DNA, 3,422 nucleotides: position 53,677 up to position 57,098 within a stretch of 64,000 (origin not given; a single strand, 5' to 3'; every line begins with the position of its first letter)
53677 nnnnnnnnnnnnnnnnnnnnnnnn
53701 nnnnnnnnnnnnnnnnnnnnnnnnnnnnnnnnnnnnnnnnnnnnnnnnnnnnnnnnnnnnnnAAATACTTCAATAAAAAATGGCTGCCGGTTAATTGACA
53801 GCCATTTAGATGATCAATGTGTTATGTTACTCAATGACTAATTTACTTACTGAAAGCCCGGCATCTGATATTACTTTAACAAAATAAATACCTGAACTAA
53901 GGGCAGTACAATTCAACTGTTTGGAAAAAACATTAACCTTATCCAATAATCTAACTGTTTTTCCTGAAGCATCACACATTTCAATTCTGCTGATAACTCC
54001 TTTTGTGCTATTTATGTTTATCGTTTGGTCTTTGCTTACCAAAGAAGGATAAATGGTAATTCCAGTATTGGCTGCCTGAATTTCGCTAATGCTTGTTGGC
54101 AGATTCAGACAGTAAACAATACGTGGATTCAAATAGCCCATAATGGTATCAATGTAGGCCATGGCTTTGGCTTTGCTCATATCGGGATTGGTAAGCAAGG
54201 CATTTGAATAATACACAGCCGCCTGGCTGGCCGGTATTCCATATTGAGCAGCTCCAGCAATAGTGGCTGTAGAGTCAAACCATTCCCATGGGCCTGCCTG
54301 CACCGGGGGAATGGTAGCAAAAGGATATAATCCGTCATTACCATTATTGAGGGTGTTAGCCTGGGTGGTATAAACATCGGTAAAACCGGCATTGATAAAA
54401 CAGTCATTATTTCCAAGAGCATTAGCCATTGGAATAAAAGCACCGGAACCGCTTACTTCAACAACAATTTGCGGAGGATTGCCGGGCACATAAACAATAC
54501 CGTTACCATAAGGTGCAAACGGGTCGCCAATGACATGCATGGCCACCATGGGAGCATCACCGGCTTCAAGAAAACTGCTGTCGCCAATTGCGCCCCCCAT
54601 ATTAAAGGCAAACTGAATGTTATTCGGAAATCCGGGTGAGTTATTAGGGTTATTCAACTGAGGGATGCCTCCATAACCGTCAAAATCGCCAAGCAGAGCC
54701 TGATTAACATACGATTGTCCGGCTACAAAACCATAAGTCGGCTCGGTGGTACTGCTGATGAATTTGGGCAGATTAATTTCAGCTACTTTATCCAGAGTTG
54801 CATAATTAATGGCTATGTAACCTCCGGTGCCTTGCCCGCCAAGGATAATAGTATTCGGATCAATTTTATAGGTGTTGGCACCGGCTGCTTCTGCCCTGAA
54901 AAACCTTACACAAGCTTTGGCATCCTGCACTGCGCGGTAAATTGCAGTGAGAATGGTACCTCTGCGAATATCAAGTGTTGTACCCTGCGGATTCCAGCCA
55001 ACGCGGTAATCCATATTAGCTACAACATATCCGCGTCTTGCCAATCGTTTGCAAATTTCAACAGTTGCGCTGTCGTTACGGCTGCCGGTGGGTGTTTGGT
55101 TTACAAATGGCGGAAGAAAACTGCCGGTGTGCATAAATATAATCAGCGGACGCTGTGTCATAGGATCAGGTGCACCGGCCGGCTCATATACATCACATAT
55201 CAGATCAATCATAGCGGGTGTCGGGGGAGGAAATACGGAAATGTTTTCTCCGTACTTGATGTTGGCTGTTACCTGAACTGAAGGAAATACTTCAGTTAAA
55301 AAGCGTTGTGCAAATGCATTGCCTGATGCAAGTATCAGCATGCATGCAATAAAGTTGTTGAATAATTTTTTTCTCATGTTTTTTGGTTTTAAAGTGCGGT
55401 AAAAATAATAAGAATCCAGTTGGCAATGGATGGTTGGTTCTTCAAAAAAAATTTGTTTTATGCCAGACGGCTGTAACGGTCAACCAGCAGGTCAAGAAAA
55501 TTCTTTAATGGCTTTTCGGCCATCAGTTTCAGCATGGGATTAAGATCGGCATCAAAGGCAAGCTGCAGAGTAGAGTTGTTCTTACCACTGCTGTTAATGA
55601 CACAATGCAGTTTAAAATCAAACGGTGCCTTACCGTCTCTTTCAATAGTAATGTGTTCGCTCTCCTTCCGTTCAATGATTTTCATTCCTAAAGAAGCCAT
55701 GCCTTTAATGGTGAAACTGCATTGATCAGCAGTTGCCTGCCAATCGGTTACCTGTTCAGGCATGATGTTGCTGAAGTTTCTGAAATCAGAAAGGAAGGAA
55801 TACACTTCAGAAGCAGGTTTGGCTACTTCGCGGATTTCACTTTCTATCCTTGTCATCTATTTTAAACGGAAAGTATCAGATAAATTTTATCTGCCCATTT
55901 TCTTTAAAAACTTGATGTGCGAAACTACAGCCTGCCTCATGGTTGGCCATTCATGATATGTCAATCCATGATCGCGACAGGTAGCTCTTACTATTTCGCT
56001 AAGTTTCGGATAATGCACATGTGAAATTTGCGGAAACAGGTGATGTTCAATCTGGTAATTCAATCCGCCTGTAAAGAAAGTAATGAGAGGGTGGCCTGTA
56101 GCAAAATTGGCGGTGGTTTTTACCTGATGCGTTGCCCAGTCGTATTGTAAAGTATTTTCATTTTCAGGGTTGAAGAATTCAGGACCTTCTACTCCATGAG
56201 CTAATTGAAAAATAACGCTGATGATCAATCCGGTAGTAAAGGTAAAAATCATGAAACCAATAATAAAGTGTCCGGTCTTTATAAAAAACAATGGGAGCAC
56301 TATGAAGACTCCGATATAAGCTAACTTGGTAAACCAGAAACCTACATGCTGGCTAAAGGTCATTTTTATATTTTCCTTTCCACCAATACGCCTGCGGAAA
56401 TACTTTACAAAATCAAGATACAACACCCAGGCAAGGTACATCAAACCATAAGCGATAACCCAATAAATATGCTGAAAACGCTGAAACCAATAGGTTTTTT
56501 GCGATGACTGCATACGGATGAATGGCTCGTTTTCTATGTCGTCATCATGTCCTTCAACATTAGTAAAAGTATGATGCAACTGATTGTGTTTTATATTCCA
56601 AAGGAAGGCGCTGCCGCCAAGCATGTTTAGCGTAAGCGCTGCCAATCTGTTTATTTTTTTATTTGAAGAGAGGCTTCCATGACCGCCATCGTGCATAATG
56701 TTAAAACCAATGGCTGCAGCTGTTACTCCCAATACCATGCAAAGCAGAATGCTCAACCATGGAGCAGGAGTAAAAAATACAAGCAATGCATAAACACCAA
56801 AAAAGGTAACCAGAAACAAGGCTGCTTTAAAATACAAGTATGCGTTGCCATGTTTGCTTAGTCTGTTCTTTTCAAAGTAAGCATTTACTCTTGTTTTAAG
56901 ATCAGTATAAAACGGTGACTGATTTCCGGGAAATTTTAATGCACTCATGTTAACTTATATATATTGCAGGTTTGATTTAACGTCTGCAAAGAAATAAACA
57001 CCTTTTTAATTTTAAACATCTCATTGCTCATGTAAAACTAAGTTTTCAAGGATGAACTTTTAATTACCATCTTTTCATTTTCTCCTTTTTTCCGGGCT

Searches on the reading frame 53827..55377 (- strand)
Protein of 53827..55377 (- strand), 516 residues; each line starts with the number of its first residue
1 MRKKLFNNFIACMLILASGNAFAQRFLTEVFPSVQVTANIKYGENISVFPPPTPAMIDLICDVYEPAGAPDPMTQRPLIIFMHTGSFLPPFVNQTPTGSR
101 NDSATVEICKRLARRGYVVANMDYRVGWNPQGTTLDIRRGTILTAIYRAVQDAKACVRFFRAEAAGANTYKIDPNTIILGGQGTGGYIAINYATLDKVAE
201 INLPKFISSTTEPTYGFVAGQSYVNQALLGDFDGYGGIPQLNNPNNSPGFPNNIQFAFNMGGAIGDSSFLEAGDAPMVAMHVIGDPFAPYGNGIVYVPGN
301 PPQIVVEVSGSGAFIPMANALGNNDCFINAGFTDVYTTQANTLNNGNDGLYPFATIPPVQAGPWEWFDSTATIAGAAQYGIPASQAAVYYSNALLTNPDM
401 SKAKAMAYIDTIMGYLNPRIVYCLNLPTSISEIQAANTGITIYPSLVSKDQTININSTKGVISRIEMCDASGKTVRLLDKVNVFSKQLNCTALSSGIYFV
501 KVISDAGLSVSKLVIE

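Call 10: search_protein_families(library=pfam, proteins=[window:53827-55377:-], max_evalue=0.001)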
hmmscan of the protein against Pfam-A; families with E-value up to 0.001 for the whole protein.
window:53827-55377:- (516 aa): 2 families
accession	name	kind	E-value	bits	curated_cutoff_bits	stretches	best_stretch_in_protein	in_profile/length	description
PF20434.5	BD-FAE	-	1.7e-10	41.2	26.8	1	62-202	2-116/215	BD-FAE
PF18962.6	Por_Secre_tail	-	8.6e-09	36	27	1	442-515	1-75/75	Secretion system C-terminal sorting domain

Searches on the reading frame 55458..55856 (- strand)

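Call 10: search_protein_families(library=pfam, proteins=[window:55458-55856:-], max_evalue=0.001)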
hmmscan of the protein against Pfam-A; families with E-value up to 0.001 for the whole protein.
window:55458-55856:- (132 aa): 1 family
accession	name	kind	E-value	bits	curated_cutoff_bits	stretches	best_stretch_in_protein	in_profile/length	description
PF10604.15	Polyketide_cyc2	-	1.6e-05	25.7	27.4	1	2-122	2-131/142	Polyketide cyclase / dehydrase and lipid transport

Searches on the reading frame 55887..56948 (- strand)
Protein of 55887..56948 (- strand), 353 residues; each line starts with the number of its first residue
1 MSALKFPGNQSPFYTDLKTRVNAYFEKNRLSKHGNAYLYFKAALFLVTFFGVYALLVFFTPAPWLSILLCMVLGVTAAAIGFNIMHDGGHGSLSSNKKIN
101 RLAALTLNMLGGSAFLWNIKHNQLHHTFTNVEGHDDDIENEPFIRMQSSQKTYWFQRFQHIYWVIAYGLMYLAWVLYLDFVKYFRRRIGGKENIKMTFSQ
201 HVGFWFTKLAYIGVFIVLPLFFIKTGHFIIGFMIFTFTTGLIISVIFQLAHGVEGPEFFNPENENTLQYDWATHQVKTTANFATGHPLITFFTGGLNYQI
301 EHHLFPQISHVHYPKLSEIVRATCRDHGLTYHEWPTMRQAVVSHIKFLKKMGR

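Call 10: search_protein_families(library=pfam, proteins=[window:55887-56948:-], max_evalue=0.001)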
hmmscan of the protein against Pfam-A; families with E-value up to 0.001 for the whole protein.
window:55887-56948:- (353 aa): 1 family
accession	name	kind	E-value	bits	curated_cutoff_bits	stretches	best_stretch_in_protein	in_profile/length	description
PF00487.30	FA_desaturase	-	1.2e-39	137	29.7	1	63-333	2-251/253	Fatty acid desaturase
